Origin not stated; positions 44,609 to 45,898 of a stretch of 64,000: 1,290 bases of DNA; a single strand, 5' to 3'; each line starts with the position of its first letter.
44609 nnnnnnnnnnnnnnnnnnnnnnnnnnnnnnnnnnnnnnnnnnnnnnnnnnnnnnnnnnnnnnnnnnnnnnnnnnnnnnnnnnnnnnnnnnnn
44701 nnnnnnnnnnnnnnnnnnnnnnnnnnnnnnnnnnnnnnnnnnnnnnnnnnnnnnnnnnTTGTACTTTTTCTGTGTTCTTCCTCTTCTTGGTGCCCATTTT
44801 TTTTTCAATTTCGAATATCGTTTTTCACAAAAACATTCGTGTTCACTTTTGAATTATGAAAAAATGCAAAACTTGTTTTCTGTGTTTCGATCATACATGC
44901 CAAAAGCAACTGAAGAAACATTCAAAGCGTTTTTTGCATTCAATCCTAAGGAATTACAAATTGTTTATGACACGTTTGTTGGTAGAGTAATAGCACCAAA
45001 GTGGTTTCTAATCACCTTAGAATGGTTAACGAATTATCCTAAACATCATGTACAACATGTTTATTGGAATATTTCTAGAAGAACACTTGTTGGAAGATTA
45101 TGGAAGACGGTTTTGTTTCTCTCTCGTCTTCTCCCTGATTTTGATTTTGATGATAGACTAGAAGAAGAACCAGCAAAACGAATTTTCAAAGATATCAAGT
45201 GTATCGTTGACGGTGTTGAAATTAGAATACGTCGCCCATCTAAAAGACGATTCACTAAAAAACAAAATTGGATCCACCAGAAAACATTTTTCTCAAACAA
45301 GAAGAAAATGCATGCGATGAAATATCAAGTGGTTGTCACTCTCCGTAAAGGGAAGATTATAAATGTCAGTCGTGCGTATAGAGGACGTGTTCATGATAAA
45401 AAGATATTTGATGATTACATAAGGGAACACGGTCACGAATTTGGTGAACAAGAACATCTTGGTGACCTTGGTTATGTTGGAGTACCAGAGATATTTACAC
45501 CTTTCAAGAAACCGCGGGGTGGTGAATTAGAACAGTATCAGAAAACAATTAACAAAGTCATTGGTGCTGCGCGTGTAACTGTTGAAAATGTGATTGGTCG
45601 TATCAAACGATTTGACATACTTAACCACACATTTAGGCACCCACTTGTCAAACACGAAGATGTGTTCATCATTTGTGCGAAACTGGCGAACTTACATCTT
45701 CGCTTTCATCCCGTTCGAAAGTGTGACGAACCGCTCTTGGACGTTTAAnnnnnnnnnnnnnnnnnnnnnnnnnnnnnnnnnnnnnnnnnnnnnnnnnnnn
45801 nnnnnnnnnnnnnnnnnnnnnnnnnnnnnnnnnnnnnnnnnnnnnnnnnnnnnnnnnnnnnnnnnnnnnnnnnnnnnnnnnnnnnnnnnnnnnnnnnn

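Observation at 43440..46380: Compositionally foreign Harbinger/PIF DNA transposon, apparently intact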

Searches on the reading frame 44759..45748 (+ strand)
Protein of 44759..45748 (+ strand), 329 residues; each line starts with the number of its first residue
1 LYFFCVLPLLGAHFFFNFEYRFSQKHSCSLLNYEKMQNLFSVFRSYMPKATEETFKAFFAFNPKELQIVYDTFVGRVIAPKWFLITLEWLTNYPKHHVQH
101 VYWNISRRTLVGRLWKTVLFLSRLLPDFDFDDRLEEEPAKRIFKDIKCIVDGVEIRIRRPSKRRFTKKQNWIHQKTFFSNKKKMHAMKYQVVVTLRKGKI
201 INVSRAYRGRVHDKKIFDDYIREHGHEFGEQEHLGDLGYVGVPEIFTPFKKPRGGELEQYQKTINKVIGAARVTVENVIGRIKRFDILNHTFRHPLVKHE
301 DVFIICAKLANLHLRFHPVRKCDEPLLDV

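Call 3: search_protein_families(library=pfam, proteins=[window:44759-45748:+], max_evalue=0.1)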
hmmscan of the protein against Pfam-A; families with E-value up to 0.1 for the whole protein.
window:44759-45748:+ (329 aa): 2 families
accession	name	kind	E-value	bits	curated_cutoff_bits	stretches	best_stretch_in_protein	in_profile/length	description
PF13359.12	DDE_Tnp_4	-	6.9e-31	107.4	24.8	1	150-311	1-158/158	DDE superfamily endonuclease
PF01609.27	DDE_Tnp_1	-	2.5e-10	40.9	23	1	147-305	6-194/200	Transposase DDE domain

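Call 6: find_homologous_proteins(query=window:44864-45748:+)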
Query window:44864-45748:+ (294 aa): 13 proteins with E <= 0.001 among 628 candidates.
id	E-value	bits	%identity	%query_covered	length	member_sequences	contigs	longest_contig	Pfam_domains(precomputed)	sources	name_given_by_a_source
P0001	3.3e-69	251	42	96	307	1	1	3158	PF13359.13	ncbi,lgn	-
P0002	1.6e-58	216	44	80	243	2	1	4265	PF01609.28,PF13359.13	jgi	-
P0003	7.1e-15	73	35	76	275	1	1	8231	PF13613.13,PF01609.28,PF13359.13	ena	-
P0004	9.3e-15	73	35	76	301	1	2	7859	PF13613.13,PF01609.28,PF13359.13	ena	-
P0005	2.2e-13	68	33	80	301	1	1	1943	PF13613.13,PF01609.28,PF13359.13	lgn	-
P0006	3.1e-13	68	33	75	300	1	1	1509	PF13613.13,PF01609.28,PF13359.13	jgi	jgi:hypothetical protein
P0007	5.1e-13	67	34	73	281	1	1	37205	PF13613.13,PF01609.28,PF13359.13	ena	-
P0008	2.5e-12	65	36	68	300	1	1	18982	PF13613.13,PF01609.28,PF13359.13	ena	-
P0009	4.6e-11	61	35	56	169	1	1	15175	PF01609.28,PF13359.13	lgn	-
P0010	5.0e-11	60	33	72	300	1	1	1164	PF13613.13,PF01609.28,PF13359.13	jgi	jgi:hypothetical protein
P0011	6.2e-11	60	33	77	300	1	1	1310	PF13613.13,PF01609.28,PF13359.13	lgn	-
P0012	1.2e-9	56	33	69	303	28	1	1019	PF13613.13,PF01609.28,PF13359.13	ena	-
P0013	1.3e-6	46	36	38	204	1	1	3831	PF12728.14,PF13359.13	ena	-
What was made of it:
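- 44864..45748 (+): DDE_Tnp_4 / IS5-like transposase (294 aa) with catalytic D116, D201 and E241. It is not annotated in the public protein set. Call 6 (relatives).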

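Call 7: find_encoding_contigs(protein=P0001, flank=10000)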
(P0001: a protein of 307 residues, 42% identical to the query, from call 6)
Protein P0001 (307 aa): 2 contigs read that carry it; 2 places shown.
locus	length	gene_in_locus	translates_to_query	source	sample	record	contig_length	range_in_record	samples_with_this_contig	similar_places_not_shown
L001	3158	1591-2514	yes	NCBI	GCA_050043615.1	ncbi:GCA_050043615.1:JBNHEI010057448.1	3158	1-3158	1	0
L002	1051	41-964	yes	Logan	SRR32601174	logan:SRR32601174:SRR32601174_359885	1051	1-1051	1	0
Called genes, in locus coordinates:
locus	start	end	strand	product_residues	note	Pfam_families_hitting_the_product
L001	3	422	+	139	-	?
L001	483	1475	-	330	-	-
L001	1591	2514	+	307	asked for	PF13359:DDE_Tnp_4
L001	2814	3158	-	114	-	?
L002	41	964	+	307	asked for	PF13359:DDE_Tnp_4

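Call 8: find_encoding_contigs(protein=P0002, flank=10000)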
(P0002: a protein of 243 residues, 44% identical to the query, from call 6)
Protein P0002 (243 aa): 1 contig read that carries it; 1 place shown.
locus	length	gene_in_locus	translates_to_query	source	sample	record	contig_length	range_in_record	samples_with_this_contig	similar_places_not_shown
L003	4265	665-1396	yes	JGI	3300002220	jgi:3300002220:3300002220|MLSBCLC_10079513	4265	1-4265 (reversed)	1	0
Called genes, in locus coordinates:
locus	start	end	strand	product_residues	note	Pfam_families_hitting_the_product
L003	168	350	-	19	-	-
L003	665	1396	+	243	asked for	PF01609:DDE_Tnp_1, PF13359:DDE_Tnp_4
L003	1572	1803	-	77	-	-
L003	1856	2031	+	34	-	-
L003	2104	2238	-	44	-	-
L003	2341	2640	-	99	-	-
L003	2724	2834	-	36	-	-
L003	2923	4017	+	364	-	PF00291:PALP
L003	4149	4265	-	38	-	?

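Call 15: list_cluster_members(proteins=[window:44864-45745:+, window:43697-44797:-, window:48758-49480:-, window:55139-56410:+, window:47023-47865:+])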
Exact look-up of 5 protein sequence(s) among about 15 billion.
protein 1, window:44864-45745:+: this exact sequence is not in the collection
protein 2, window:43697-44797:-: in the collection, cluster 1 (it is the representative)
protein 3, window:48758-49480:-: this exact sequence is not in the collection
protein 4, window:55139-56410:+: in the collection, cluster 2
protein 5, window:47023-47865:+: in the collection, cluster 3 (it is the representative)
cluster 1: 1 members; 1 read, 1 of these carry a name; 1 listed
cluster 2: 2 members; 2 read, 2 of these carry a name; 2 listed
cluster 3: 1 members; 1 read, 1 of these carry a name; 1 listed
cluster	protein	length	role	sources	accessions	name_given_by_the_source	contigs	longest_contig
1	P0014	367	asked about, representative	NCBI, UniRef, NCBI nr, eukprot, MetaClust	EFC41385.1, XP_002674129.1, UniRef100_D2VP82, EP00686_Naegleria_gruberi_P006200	predicted protein [Naegleria gruberi] | Predicted protein n=1 Tax=Naegleria gruberi TaxID=5762 RepID=D2VP82_NAEGR | uncharacterized protein NAEGRDRAFT_51168 [Naegleria gruberi]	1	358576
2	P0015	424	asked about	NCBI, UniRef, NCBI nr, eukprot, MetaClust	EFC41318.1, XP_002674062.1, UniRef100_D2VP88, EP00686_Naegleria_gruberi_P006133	predicted protein [Naegleria gruberi] | Predicted protein n=1 Tax=Naegleria gruberi TaxID=5762 RepID=D2VP88_NAEGR | uncharacterized protein NAEGRDRAFT_70769 [Naegleria gruberi]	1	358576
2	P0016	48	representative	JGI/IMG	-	hypothetical protein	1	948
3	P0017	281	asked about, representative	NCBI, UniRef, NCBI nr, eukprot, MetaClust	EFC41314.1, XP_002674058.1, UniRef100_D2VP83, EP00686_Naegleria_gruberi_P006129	predicted protein [Naegleria gruberi] | Predicted protein n=1 Tax=Naegleria gruberi TaxID=5762 RepID=D2VP83_NAEGR | uncharacterized protein NAEGRDRAFT_70764 [Naegleria gruberi]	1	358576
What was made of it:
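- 44864..45748 (+): Call 15 (exact sequence absent from the collection).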

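Call 28: find_encoding_contigs(protein=P0007, flank=10000, max_places=2)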
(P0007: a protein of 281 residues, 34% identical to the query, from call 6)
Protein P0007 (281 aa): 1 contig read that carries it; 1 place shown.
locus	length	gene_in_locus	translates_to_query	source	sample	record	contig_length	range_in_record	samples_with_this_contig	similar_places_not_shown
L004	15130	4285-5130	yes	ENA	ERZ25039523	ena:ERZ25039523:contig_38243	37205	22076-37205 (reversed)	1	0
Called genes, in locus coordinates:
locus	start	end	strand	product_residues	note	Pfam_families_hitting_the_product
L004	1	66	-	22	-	?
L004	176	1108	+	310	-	PF04879:Molybdop_Fe4S4, PF00384:Molybdopterin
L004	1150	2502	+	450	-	PF00384:Molybdopterin, PF01568:Molydop_binding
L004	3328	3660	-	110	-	-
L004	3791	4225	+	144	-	PF00175:NAD_binding_1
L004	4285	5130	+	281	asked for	PF13613:HTH_Tnp_4, PF01609:DDE_Tnp_1, PF13359:DDE_Tnp_4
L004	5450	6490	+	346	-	PF03460:NIR_SIR_ferr (weak), PF01077:NIR_SIR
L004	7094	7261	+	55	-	-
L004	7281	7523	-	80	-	-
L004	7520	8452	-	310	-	-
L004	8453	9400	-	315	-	PF01073:3Beta_HSD, PF01370:Epimerase, PF02719:Polysacc_synt_2, PF04321:RmlD_sub_bind, PF07993:NAD_binding_4 (faint), PF13460:NAD_binding_10, PF16363:GDP_Man_Dehyd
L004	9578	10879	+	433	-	PF24621:DHQS_C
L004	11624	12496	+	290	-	-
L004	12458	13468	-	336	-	-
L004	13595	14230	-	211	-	-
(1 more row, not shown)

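Call 30: search_protein_families(library=ncbifam, proteins=[window:44864-45745:+, P0001, P0002, L001:483-1475:-], max_evalue=0.1)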
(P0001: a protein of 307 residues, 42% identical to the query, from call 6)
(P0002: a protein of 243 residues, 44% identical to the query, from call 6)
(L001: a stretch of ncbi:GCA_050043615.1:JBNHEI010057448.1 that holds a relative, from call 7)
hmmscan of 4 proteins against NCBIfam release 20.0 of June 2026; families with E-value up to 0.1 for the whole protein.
window:44864-45745:+ (294 aa): 3 families
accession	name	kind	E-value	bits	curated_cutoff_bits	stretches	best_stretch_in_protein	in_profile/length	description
NF033581.1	transpos_IS5_4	equivalog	2.5e-15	56.6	140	1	105-277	110-284/285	IS5 family transposase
NF033520.1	transpos_IS982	equivalog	0.00017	21.3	130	1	109-256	70-221/243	IS982 family transposase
NF033580.1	transpos_IS5_3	equivalog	0.051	13.1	110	1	109-251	87-232/258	IS5 family transposase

P0001 (307 aa): 2 families
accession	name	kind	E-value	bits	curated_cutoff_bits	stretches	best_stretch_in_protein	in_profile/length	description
NF033581.1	transpos_IS5_4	equivalog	2.8e-07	30.2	140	1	117-285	118-280/285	IS5 family transposase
NF033560.1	merT_RC607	exception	0.043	14.2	130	1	160-199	40-82/97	mercuric transport protein MerT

P0002 (243 aa): 4 families
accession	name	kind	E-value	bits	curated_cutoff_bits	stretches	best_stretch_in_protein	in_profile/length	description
NF033581.1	transpos_IS5_4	equivalog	1.5e-14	54.1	140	1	48-226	103-284/285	IS5 family transposase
NF033520.1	transpos_IS982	equivalog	3.8e-06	26.7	130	1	99-155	112-163/243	IS982 family transposase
NF033580.1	transpos_IS5_3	equivalog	1.8e-05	24.4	110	1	113-219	139-251/258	IS5 family transposase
NF033579.1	transpos_IS5_2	equivalog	0.0001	21.9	140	1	64-153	112-191/289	IS5 family transposase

L001:483-1475:- (330 aa): 0 families
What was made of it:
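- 44864..45748 (+): Calls 3 and 30 (Pfam 6.9e-31; NCBIfam IS5_4 2.5e-15, below that model's cut-off).
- IS5 affinity: the next-best transposase hits after the two protist relatives are bacterial IS elements at about 35% identity (calls 6, 28), and the NCBIfam IS5_4 model is matched (call 30).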

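Call 34: find_homologous_proteins(query=A1, max_evalue=0.01)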
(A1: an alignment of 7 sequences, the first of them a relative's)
Query A1 (7 sequences) (367 aa, profile of the alignment): 2 proteins with E <= 0.01 among 6907 candidates.
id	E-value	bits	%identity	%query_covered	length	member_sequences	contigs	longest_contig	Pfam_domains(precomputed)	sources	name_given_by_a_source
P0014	7.5e-119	416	100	100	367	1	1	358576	-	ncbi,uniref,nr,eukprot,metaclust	ncbi:predicted protein [Naegleria gruberi]|uniref:Predicted protein n=1 Tax=Naegleria gruberi TaxID=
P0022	2.4e-118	414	22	80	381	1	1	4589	-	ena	-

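Call 49: find_related_loci(query=A3, collection=viral_contigs, flank=5000)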
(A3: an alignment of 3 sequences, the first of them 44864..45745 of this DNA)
Query A3 (294 aa) in viral_contigs; peptide patterns used: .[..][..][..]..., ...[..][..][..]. (x = any residue, [..] = any of these).
151 stretches matched a pattern, but none encodes a relative of the query by tblastn (E <= 1e-3).
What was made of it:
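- No relative was found in viral contigs (call 49).
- Tried and rejected: The viral-contig scan found no relatives (call 49).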

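Call 50: predict_structure(alignment_id=A1)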
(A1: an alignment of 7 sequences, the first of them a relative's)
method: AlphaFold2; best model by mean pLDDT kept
length: 367 residues; sequences in the alignment: 7
mean_pLDDT: 61.2   pTM: 0.31
mean pLDDT of the five models: 61.2, 60.9, 58.8, 58.6, 58.3
residues with pLDDT >= 90: 2; 70-90: 150; 50-70: 68; < 50: 147
segments of 3 or more residues with pLDDT < 50: 1-33, 130-133, 137-141, 143-178, 303-322, 328-367
pLDDT, mean of each block of 10 residues (from residue 1): 42 38 37 63 83 67 80 88 79 54 72 76 61 47 41 39 41 43 83 86 84 85 69 75 58 70 87 78 83 65 45 41 45 40 36 38 38
secondary structure, 60 per line:
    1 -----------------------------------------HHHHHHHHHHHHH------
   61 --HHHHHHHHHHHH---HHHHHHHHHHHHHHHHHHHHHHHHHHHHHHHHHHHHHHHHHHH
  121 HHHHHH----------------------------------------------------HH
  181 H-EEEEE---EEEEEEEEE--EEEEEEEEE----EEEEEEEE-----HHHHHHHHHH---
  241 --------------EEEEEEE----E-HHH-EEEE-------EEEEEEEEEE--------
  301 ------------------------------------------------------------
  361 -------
elements in order: H42-54 H63-74 H78-126 E183-187 E191-199 E202-210 E215-222 H228-237 E255-261 E272-275 E283-292

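Call 52: find_related_loci(query=A3, collection=metagenome_contigs, flank=4000)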
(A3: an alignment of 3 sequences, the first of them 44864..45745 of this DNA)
Query A3 (294 aa) in metagenome_contigs; peptide patterns used: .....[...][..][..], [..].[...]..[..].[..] (x = any residue, [..] = any of these).
600 stretches matched a pattern (row limit reached: there are more); 1 encode a relative of the query (tblastn E <= 1e-3); 1 distinct loci.
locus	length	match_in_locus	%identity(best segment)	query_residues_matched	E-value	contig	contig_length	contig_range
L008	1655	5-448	43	139-285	1e-34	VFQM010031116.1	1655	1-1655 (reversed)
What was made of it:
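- Tried and rejected: The metagenome scan added only one partial locus, L008 (call 52).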

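Call 54: fold_search(model_id=the predicted structure, library=pdb)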
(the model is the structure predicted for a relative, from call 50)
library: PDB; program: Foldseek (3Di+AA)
matches with E <= 10: 963; with E <= 0.001: 4
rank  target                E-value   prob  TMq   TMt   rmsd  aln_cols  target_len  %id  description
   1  5ds2_A                2.6e-04  1.00  0.19  0.66   5.7       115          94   14  Core domain of the class I small heat-shock protein HSP 18.1 from Pisum sativum (released 2016-09-28)
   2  4ydz_B                8.1e-04  1.00  0.16  0.49  22.3       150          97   15  Stress-induced protein 1 from Caenorhabditis elegans (released 2015-06-10)
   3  3l1g                  8.6e-04  1.00  0.16  0.44   7.6       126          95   17  Human AlphaB crystallin (released 2010-05-12)
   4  2y1z_B                9.7e-04  1.00  0.18  0.60   4.9       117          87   15  Human alphaB Crystallin ACD R120G (released 2011-03-02)
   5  3w1z_C                1.5e-03  1.00  0.20  0.50   8.6       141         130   11  Heat shock protein 16.0 from Schizosaccharomyces pombe (released 2013-03-13)
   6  1gme_D                1.8e-03  1.00  0.19  0.55   7.7       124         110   12  Crystal structure and assembly of an eukaryotic small heat shock protein (released 2001-11-29)
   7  4ydz_A                1.8e-03  1.00  0.17  0.38   7.0       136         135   15  Stress-induced protein 1 from Caenorhabditis elegans (released 2015-06-10)
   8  6l6m_A                2.0e-03  1.00  0.20  0.62   6.2       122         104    7  HSP18.5 from E. histolytica (released 2020-11-04)
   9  5j7n                  2.0e-03  1.00  0.19  0.56  17.1       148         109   10  Crystal structure of a small heat-shock protein from Xylella fastidiosa reveals a distinct high order structure (released 2017-04-12)
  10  3gla_B                2.4e-03  1.00  0.18  0.60   7.6       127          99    9  Crystal Structure of the hspA from Xanthomonas axonopodis (released 2009-03-24)
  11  3w1z_B                2.4e-03  1.00  0.19  0.43   9.7       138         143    9  Heat shock protein 16.0 from Schizosaccharomyces pombe (released 2013-03-13)
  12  1gme_B                2.5e-03  1.00  0.20  0.58  19.4       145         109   11  Crystal structure and assembly of an eukaryotic small heat shock protein (released 2001-11-29)
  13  3gt6_B                2.7e-03  1.00  0.18  0.60   6.6       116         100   10  Crystal Structure of the hspA from Xanthomonas axonopodis (released 2011-02-16)
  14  4m5s_A                3.0e-03  1.00  0.17  0.55   4.5       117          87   14  Human alphaB crystallin core domain in complex with C-terminal peptide (released 2014-04-09)
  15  5ds1_A                3.0e-03  1.00  0.17  0.54   5.7       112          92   14  Core domain of the class II small heat-shock protein HSP 17.7 from Pisum sativum (released 2016-09-28)
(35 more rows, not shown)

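Call 58: search_protein_families(library=pfam, alignment_id=A1, max_evalue=10)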
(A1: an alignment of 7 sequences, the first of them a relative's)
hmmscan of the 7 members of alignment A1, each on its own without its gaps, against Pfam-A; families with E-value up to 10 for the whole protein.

A. member 1, P0014 (367 aa): 0 families

B. families by the number of members that match (of 7 scanned): 4 families
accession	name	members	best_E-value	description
PF08703.15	PLC-beta_C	1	0.12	PLC-beta C terminal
PF07960.16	CBP4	1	0.24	CBP4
PF09746.14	Membralin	1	1.3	Tumour-associated protein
PF13945.11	NST1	1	2.1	Salt tolerance down-regulator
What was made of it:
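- On PIF/Harbinger sensu stricto: No Pfam hit for any of the 7 family members at E<=10 (calls 3, 58).
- Checked: 'Myb/SANT-like': there is no Pfam hit even at E=10 for any family member (calls 3, 58).
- Tried and rejected: Pfam and NCBIfam gave no hit for ORF1 (calls 3, 30, 58).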

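Call 82: search_solved_structures(query=A1, max_evalue=10)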
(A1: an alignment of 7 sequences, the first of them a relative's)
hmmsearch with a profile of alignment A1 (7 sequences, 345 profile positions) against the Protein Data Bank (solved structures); distinct sequences matched with E-value up to 10: 8.
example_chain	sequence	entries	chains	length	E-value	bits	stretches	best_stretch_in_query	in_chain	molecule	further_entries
1lfu_P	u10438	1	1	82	0.00051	23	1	32-110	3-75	homeobox protein PBX1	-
1b72_B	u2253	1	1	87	0.00066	22.6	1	33-113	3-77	PROTEIN (PBX1)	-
1puf_B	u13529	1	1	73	0.0011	21.9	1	33-91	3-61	Pre-B-cell leukemia transcription factor-1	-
5zjq_B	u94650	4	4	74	0.0084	19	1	32-93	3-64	Homeobox protein extradenticle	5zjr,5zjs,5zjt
4cyc_B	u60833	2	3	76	0.0085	19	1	32-95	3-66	HOMEOBOX PROTEIN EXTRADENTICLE | HOMEOTIC PROTEIN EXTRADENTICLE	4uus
7yb4_A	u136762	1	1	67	0.013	18.3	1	32-86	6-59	Homeobox protein extradenticle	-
1b8i_B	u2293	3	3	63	0.017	18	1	33-86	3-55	PROTEIN (HOMEOBOX PROTEIN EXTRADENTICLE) | Homeobox protein extradenticle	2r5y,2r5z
3ssu_A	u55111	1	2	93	1.5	11.6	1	93-145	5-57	Vimentin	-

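Call 83: search_solved_structures(query=A3, max_evalue=1)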
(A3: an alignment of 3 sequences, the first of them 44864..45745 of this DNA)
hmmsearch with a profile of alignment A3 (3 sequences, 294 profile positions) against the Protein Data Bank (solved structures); distinct sequences matched with E-value up to 1: 3.
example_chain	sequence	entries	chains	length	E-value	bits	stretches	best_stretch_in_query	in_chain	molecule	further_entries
8ai1_A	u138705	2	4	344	0.9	11.8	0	11-63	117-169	Putative peptide biosynthesis protein YydG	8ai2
8ai3_A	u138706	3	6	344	0.9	11.8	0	11-63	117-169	Putative peptide biosynthesis protein YydG | Radical SAM core domain-containing protein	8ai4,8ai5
8ai6_A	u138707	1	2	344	0.91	11.8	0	11-63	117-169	Putative peptide biosynthesis protein YydG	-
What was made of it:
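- Tried and rejected: A PDB profile search with the transposase found nothing meaningful (call 83).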
